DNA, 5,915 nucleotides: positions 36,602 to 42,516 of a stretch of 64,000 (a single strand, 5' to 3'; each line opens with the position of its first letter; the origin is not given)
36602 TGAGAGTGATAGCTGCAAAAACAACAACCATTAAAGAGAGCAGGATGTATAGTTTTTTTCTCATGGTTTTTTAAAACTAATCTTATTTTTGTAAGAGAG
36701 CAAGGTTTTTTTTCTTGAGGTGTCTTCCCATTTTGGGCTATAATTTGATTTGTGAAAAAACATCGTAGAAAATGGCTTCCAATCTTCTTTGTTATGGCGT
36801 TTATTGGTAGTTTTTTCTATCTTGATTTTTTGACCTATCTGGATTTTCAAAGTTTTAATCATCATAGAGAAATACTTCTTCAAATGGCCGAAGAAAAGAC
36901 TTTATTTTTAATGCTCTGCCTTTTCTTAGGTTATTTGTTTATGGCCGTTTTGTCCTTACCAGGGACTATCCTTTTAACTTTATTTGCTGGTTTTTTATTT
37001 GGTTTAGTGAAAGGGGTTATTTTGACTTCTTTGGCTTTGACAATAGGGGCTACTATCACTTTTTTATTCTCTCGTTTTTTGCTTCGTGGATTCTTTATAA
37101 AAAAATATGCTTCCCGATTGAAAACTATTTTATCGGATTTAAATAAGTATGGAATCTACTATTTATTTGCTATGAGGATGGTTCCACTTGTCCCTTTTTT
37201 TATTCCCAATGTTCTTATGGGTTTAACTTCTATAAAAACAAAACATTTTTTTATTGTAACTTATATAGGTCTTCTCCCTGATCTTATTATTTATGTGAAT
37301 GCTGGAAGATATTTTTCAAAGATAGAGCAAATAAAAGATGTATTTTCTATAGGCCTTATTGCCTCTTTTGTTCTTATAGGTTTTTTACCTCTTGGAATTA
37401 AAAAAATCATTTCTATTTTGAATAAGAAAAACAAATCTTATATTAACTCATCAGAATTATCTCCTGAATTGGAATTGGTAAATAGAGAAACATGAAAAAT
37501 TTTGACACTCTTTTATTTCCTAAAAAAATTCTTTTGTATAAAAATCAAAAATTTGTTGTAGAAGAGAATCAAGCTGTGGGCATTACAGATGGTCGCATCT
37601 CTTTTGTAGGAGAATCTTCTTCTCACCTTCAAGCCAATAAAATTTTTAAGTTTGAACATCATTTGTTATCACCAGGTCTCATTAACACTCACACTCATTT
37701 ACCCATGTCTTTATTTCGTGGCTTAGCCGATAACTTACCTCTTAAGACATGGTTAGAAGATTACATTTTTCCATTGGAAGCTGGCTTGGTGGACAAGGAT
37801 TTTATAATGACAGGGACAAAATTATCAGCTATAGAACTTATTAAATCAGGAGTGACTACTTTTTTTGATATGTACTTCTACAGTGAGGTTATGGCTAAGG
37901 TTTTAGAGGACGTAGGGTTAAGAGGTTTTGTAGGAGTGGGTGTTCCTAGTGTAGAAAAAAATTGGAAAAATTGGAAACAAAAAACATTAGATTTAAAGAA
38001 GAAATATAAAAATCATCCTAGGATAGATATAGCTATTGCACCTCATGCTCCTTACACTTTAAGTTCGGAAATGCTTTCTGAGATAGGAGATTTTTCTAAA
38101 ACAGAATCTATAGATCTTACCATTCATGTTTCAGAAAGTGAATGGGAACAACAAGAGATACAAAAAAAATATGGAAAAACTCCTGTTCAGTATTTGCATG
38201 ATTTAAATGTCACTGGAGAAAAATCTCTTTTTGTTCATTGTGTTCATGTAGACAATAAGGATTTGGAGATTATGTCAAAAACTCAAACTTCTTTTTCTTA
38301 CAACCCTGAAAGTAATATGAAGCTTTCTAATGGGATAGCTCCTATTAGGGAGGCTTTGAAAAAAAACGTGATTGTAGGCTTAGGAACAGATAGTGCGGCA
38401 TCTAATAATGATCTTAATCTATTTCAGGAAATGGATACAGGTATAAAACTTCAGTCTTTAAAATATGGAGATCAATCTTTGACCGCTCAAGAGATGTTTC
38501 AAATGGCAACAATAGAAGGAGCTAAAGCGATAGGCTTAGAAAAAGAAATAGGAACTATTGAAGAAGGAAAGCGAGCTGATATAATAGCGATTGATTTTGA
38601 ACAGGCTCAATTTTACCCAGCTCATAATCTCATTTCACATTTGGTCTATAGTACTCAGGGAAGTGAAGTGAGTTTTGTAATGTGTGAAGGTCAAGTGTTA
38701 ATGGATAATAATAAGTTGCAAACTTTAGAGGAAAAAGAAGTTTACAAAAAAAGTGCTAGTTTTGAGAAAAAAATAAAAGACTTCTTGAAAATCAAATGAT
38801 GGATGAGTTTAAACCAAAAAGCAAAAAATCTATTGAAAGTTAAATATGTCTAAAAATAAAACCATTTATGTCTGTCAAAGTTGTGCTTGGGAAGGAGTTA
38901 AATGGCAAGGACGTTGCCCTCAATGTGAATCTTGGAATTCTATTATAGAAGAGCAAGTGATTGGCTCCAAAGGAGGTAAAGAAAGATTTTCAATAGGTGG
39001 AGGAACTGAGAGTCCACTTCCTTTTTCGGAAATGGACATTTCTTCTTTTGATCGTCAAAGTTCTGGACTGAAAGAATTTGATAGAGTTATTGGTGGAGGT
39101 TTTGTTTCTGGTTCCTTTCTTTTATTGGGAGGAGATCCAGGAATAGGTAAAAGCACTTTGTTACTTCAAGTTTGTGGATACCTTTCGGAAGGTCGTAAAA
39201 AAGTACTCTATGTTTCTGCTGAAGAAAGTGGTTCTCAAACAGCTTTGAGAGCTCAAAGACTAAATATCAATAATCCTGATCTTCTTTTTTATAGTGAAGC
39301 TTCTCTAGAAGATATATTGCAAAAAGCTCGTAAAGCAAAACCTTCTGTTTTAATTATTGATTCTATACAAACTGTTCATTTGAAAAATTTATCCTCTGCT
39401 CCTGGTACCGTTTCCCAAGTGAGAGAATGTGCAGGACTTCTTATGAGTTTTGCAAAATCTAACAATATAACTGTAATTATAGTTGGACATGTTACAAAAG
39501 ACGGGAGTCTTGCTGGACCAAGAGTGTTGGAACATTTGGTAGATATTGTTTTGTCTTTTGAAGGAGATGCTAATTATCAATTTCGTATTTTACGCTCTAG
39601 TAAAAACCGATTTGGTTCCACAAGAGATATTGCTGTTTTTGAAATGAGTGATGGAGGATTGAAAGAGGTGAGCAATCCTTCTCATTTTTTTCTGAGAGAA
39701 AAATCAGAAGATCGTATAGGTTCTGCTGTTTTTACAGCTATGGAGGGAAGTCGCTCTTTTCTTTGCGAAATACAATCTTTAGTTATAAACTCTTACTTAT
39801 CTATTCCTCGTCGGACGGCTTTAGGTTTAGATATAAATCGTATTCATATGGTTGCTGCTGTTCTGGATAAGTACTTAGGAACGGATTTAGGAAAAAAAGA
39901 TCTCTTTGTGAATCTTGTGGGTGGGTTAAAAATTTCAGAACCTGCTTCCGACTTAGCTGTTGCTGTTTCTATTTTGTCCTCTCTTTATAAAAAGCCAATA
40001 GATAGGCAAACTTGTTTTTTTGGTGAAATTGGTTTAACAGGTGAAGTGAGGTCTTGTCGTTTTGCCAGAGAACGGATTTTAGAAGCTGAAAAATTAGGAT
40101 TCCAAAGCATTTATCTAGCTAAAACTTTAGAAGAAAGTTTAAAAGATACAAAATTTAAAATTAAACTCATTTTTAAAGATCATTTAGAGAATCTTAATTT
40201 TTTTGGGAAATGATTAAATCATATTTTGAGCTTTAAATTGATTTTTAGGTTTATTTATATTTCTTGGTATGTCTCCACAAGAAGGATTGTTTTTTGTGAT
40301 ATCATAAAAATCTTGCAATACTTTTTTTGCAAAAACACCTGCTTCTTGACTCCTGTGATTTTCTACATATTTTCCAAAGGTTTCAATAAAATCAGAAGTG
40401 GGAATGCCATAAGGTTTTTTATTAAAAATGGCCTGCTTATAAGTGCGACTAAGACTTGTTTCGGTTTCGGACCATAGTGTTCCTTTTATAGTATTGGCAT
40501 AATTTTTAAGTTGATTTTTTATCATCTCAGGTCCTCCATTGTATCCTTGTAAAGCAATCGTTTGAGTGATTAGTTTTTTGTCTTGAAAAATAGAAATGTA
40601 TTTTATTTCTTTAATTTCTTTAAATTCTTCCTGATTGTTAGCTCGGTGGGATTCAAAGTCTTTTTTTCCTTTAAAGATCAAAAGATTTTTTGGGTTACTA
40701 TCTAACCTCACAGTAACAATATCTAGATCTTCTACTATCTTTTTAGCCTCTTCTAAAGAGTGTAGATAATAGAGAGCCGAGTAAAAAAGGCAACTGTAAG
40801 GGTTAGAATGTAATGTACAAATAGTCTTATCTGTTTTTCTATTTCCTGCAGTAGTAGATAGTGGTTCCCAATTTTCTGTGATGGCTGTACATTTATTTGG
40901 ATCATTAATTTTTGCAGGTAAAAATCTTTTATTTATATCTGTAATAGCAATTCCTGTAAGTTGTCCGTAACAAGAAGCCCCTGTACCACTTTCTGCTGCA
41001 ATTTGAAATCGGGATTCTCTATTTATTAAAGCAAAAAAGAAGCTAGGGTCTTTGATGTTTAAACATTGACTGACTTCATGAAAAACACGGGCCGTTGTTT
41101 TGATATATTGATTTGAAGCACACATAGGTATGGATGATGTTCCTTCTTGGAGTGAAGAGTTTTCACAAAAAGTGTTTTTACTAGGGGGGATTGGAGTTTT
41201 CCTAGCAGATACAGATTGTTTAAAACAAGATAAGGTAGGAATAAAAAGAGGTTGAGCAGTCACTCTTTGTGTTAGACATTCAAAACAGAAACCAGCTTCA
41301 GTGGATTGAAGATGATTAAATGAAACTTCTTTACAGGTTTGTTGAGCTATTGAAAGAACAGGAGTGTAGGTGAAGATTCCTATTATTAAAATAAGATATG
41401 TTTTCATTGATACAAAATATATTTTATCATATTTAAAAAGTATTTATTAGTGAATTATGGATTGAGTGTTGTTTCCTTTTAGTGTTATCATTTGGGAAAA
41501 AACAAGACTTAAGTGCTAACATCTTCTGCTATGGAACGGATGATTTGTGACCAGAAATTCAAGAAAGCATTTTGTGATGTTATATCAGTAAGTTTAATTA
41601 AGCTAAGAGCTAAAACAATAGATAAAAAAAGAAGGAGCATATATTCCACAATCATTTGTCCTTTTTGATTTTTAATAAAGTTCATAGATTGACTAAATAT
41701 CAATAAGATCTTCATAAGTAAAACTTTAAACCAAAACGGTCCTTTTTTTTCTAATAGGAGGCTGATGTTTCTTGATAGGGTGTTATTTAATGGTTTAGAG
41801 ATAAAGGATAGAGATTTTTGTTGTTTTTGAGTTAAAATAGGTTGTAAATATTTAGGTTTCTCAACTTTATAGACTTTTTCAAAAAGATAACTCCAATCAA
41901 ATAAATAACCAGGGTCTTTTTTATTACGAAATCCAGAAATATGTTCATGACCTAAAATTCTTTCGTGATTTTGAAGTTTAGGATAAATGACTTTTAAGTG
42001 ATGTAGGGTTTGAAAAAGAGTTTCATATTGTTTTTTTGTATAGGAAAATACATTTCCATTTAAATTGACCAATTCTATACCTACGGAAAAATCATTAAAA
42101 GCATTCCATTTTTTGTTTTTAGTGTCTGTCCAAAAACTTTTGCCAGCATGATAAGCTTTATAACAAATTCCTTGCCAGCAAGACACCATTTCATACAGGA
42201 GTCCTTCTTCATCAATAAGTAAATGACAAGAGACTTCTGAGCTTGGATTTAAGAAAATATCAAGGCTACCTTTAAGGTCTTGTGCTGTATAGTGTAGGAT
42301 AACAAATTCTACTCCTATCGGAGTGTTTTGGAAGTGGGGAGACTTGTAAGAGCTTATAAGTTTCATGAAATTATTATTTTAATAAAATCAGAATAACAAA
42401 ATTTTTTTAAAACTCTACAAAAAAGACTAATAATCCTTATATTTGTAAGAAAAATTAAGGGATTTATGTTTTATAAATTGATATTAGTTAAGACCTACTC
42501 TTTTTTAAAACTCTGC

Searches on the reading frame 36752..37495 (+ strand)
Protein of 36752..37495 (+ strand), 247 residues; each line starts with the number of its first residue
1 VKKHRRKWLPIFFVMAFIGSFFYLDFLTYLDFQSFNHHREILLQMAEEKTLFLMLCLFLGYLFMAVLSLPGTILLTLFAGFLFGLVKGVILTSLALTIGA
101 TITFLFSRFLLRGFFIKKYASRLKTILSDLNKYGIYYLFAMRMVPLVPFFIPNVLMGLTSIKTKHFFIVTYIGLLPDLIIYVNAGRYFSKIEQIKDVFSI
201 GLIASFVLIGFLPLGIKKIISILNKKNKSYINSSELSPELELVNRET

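Call 53: search_protein_families(library=pfam, proteins=[window:36752-37495:+], max_evalue=0.001)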
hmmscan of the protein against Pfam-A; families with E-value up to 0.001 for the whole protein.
window:36752-37495:+ (247 aa): 1 family
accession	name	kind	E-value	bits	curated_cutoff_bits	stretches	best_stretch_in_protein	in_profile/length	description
PF09335.16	VTT_dom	-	1.2e-22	81.1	33.9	1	69-186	1-122/123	VTT domain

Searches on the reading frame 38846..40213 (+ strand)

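Call 55: search_protein_families(library=pfam, proteins=[window:38846-40213:+], max_evalue=0.001)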
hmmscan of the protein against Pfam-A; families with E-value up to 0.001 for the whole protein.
window:38846-40213:+ (455 aa): 12 families
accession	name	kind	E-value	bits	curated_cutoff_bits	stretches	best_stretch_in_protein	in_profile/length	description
PF13481.12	AAA_25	-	2.6e-15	57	27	1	66-220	10-194/195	AAA domain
PF06745.19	ATPase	-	2.5e-14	53.7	26.6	2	73-142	3-73/231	KaiC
PF13541.12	ChlI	-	6.7e-11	42.6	27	1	338-426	31-119/121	Subunit ChlI of Mg-chelatase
PF18073.7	Zn_ribbon_LapB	-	2.8e-09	36.9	25.7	1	8-35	1-28/28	Rubredoxin metal binding domain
PF03796.21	DnaB_C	-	7.4e-09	35.8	27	1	72-136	3-67/255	DnaB-like helicase C terminal domain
PF13401.12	AAA_22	-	1.7e-08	35.3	27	1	90-215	6-123/130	AAA domain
PF00004.35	AAA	-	4e-08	34.2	21.2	1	92-214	1-106/131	ATPase family associated with various cellular activities (AAA)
PF25199.1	nSTAND_NTPase5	-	2.4e-06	27.9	34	1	90-178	42-136/145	Novel STAND NTPase 5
PF05362.19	Lon_C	-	8.3e-06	25.9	21.1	1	365-439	109-183/205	Lon protease (S16) C-terminal proteolytic domain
PF13191.12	AAA_16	-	5.1e-05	24.3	32.6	0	86-128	24-63/167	AAA ATPase domain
PF13173.12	AAA_14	-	0.00035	21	27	1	93-177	6-74/129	AAA domain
PF07728.20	AAA_5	-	0.00084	19.8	22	0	92-178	2-79/139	AAA domain (dynein-related subfamily)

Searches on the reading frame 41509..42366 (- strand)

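Call 55: search_protein_families(library=pfam, proteins=[window:41509-42366:-], max_evalue=0.001)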
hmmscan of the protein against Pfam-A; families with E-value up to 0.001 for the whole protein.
window:41509-42366:- (285 aa): 1 family
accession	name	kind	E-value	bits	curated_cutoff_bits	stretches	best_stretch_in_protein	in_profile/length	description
PF01510.30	Amidase_2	-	7.8e-21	75.2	26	1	19-153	5-130/131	N-acetylmuramoyl-L-alanine amidase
